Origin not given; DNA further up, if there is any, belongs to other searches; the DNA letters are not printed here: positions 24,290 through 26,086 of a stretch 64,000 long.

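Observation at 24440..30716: Uncharacterised cassette: two paralogous Nramp-like transporters flanking a small charged-tail membrane protein and a PhnA-like hydrolase, next to a FadR-type regulator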

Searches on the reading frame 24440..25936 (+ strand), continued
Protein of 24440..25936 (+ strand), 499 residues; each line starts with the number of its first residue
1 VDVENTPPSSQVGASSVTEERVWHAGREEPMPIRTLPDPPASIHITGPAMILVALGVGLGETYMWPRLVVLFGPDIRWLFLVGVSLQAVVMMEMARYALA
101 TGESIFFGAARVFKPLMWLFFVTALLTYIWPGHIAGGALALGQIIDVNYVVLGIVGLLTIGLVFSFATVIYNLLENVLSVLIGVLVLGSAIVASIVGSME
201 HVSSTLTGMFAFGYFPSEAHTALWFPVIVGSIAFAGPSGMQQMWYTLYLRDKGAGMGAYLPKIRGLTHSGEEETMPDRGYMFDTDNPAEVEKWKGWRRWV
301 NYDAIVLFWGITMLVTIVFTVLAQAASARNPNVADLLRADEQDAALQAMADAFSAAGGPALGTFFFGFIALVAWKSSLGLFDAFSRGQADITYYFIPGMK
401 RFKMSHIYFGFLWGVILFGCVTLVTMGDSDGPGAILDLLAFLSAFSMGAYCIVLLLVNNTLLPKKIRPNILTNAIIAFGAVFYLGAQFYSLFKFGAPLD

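Call 65: search_solved_structures(query=A3, max_evalue=10, show_alignments=3)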
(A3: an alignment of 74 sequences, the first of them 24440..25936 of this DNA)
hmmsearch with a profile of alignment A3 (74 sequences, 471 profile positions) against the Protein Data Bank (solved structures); distinct sequences matched with E-value up to 10: 13.
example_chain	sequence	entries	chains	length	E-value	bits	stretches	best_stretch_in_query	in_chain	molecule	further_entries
7qia_A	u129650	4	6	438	5.3e-08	34.9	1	8-197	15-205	Divalent metal cation transporter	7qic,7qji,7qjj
9llg_M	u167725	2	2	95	0.15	13.7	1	406-465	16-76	De novo designed negative allosteric GPCR exoframe modulator targeting TM5/6/7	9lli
8e6l_A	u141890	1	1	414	0.2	13.2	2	27-223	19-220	Divalent metal cation transporter MntH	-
5iww_D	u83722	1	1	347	0.49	12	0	182-231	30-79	PLS9-PPR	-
8e6i_A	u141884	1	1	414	0.69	11.5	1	27-214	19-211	Divalent metal cation transporter MntH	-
6c3i_A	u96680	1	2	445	0.93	11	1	54-223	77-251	Divalent metal cation transporter MntH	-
8e5s_A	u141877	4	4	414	1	10.9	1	27-223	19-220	Divalent metal cation transporter MntH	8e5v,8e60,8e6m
4krx_A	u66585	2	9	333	1.4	10.4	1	189-243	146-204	Acetyl esterase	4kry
8e6h_A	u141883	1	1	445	1.5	10.3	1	53-223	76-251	Divalent metal cation transporter MntH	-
8e6n_A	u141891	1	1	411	1.7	10.2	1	28-203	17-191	Divalent metal cation transporter MntH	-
6d91_A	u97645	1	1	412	1.7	10.2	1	28-203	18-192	Divalent metal cation transporter MntH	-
6b87_A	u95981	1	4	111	2.1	9.9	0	156-184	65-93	TMHC2_E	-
5kte_A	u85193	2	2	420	2.5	9.6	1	27-199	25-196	Divalent metal cation transporter MntH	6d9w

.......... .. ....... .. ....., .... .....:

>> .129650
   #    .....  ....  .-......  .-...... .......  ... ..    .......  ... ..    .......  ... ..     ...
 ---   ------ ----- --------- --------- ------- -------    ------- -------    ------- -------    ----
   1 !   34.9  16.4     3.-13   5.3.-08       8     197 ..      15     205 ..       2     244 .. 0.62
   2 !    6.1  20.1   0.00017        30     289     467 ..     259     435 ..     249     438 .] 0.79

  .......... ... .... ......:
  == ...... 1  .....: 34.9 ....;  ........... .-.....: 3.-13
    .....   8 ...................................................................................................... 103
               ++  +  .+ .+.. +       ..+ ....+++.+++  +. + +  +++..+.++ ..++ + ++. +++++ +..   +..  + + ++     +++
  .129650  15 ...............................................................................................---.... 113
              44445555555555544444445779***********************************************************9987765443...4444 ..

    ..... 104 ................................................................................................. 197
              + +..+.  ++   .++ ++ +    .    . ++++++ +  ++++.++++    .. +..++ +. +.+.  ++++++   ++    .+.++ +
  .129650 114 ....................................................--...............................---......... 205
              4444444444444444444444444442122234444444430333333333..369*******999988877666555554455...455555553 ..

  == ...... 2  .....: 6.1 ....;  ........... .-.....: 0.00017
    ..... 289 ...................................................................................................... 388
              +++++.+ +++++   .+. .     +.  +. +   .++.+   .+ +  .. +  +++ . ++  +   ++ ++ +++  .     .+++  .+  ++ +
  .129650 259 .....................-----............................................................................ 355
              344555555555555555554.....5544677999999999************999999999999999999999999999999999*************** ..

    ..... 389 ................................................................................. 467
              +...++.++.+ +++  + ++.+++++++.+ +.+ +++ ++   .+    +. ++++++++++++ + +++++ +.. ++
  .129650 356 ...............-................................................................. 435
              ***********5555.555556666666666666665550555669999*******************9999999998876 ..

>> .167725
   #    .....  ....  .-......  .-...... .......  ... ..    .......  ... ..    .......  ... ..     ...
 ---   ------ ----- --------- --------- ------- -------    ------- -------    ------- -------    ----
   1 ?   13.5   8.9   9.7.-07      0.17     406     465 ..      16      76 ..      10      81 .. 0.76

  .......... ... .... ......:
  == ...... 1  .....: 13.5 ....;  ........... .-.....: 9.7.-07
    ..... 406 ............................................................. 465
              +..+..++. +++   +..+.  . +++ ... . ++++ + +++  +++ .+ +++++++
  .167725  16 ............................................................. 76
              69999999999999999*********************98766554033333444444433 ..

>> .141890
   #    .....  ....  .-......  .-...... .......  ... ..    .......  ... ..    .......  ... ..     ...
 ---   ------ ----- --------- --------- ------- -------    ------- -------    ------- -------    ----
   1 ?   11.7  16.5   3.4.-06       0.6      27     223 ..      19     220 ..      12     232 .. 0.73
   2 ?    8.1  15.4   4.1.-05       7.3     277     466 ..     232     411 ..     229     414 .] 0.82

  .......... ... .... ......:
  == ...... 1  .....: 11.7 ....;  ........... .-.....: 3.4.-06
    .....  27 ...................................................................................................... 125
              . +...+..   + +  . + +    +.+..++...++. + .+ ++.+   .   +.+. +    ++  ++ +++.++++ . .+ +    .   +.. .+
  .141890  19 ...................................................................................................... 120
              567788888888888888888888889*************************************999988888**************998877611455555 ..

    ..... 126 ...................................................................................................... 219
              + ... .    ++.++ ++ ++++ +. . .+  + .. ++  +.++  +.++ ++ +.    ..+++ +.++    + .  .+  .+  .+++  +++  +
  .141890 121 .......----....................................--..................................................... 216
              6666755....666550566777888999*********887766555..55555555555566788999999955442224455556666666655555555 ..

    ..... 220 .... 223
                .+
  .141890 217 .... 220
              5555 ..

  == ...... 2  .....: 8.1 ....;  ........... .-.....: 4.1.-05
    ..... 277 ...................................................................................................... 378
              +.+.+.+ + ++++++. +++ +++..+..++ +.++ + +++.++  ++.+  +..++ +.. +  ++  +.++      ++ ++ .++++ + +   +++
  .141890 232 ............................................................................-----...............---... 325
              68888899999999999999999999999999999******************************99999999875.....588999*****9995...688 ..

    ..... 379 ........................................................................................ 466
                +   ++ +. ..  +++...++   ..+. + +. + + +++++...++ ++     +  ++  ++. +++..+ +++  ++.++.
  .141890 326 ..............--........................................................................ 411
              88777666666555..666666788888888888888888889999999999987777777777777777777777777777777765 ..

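Call 69: predict_structure(alignment_id=A3)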
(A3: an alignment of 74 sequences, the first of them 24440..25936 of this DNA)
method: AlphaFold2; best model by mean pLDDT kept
length: 499 residues; sequences in the alignment: 74
mean_pLDDT: 93.5   pTM: 0.91
mean pLDDT of the five models: 93.5, 92.2, 92.0, 91.9, 91.5
residues with pLDDT >= 90: 445; 70-90: 33; 50-70: 11; < 50: 10
segments of 3 or more residues with pLDDT < 50: 1-6, 10-12
pLDDT, mean of each block of 10 residues (from residue 1): 47 64 96 97 78 90 97 98 97 98 98 97 96 96 97 98 93 91 91 94 98 97 96 95 96 97 91 94 98 97 94 96 97 96 95 95 95 95 97 97 97 97 88 93 97 98 98 98 97 79
secondary structure, 60 per line:
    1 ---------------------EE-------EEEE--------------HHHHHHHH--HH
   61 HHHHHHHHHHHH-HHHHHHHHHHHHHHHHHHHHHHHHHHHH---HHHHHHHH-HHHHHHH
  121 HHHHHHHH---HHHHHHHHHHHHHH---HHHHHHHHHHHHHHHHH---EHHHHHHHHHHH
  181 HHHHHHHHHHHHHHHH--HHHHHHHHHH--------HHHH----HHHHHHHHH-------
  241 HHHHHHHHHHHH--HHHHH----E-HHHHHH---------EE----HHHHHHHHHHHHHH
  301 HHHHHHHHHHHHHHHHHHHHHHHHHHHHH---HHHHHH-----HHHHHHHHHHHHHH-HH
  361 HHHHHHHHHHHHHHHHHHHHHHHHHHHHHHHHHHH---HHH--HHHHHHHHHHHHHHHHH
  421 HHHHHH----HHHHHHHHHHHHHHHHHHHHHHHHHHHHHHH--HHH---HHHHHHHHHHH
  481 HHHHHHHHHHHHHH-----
elements in order: E31-34 H49-56 H59-72 H74-101 H105-112 H114-128 H132-145 H149-165 H170-196 H199-208 H217-220 H225-233 H241-252 H255-259 H266-271 H287-329 H333-338 H344-357 H359-395 H404-426 H431-461 H470-494

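Call 73: fold_search(model_id=the predicted structure, library=pdb)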
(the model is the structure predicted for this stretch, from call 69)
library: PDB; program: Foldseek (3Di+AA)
matches with E <= 10: 534; with E <= 0.001: 176
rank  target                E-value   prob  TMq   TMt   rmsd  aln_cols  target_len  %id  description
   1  9a52_A                1.6e-09  1.00  0.61  0.74   4.8       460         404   13  Integrative model of YCSG-FABL by crosslinking MS and deep learning (released 2024-09-18)
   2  8e6m                  5.8e-09  1.00  0.64  0.81   4.1       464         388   14  X-ray structure of the Deinococcus radiodurans Nramp/MntH divalent transition metal transporter WT in an inward-open, ca (released 2023-05-03)
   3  6c3i_B                6.6e-09  1.00  0.65  0.81   4.3       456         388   15  Crystal structure of the Deinococcus radiodurans Nramp/MntH divalent transition metal transporter G45R mutant in an in (released 2019-02-13)
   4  6c3i_A                8.2e-09  1.00  0.63  0.79   4.7       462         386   16  Crystal structure of the Deinococcus radiodurans Nramp/MntH divalent transition metal transporter G45R mutant in an in (released 2019-02-13)
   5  8e6l                  8.2e-09  1.00  0.63  0.79   4.5       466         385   15  X-ray structure of the Deinococcus radiodurans Nramp/MntH divalent transition metal transporter D296A mutant in an inwar (released 2023-05-03)
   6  8e5s                  8.5e-09  1.00  0.66  0.82   4.5       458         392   15  X-ray structure of the Deinococcus radiodurans Nramp/MntH divalent transition metal transporter WT in an occluded state (released 2023-05-03)
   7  8e60                  1.4e-08  1.00  0.66  0.82   3.7       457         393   15  X-ray structure of the Deinococcus radiodurans Nramp/MntH divalent transition metal transporter WT in an occluded, manga (released 2023-05-03)
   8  6d91                  1.6e-08  1.00  0.62  0.76   4.9       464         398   16  Crystal structure of the Deinococcus radiodurans Nramp/MntH divalent transition metal transporter in the outward-open, a (released 2019-02-13)
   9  8e6i                  1.7e-08  1.00  0.65  0.81   4.8       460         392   15  X-ray structure of the Deinococcus radiodurans Nramp/MntH divalent transition metal transporter M230A mutant in an inwar (released 2023-05-03)
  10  8e6h                  2.1e-08  1.00  0.64  0.79   4.7       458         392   15  X-ray structure of the Deinococcus radiodurans Nramp/MntH divalent transition metal transporter A47W mutant in an occlud (released 2023-05-03)
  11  5m94_A                6.7e-08  1.00  0.60  0.73   5.5       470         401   13  Crystal structure of Staphylococcus capitis divalent metal ion transporter (DMT) in complex with nanobody (released 2016-12-21)
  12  7qji_A                2.5e-07  1.00  0.63  0.77   4.5       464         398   13  X-Ray Structure of apo-EleNRMT in complex with two Nanobodies at 4.1A (released 2022-02-02)
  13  7qia_A                2.5e-07  1.00  0.63  0.77   4.5       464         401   13  Structure of apo-EleNRMT in complex with two nanobodies at 3.5A (released 2021-12-29)
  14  9f6p                  2.7e-07  1.00  0.66  0.68   4.6       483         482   14  Human NRAMP1 (SLC11A1) in complex with manganese, towards the inward-open state (released 2024-12-04)
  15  9f6q                  3.1e-07  1.00  0.64  0.68   5.7       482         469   15  Human NRAMP1 (SLC11A1) in an occluded state (released 2024-11-27)
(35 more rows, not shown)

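Call 76: find_encoding_contigs(protein=P0147, flank=8000, max_places=2)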
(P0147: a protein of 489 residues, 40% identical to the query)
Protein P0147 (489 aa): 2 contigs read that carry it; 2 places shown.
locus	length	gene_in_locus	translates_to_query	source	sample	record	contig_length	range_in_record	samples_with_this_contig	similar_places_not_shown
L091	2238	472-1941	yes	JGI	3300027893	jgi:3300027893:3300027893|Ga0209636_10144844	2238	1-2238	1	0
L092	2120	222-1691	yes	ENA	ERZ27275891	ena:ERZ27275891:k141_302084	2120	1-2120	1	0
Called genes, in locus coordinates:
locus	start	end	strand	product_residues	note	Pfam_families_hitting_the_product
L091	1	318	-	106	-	?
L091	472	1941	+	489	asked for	-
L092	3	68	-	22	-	?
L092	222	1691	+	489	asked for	-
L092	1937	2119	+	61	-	?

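Call 80: find_related_loci(query=A5, collection=metagenome_contigs, flank=8000)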
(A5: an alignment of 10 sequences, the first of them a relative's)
Query A5 (489 aa) in metagenome_contigs; peptide patterns used: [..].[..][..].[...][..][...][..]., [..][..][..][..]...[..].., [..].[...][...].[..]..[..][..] (x = any residue, [..] = any of these).
600 stretches matched a pattern (row limit reached: there are more); 577 encode a relative of the query (tblastn E <= 1e-3); the best 80 are kept; 80 distinct loci.
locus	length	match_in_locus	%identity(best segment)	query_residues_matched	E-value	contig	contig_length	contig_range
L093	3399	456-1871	64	15-489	0e+0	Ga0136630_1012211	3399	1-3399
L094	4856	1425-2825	65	18-485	0e+0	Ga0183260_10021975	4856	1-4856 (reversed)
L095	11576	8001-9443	59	8-489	5e-180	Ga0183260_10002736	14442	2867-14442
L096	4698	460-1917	58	9-489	0e+0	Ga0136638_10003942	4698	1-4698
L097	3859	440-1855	63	15-485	0e+0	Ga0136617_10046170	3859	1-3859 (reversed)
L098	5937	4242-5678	57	6-485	1e-176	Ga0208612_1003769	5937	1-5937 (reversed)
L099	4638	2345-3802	57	6-489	5e-177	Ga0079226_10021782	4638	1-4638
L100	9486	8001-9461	56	4-489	2e-169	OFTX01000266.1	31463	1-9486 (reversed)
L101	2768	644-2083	57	10-489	2e-176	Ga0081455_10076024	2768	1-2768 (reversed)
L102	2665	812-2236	56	15-489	2e-176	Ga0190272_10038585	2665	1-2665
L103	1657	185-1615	57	13-489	4e-179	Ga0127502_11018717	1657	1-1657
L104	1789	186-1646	56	1-489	7e-178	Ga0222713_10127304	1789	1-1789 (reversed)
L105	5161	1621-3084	55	1-489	2e-165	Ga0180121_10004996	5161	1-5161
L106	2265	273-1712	54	4-489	5e-173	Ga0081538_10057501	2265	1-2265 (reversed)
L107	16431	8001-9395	56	4-468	8e-160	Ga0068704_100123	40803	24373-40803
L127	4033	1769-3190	51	5-478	5e-151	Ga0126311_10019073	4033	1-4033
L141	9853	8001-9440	48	2-477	2e-141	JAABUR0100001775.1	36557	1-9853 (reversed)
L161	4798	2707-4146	47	3-482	6e-135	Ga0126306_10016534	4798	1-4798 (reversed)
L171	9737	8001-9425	50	2-474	5e-130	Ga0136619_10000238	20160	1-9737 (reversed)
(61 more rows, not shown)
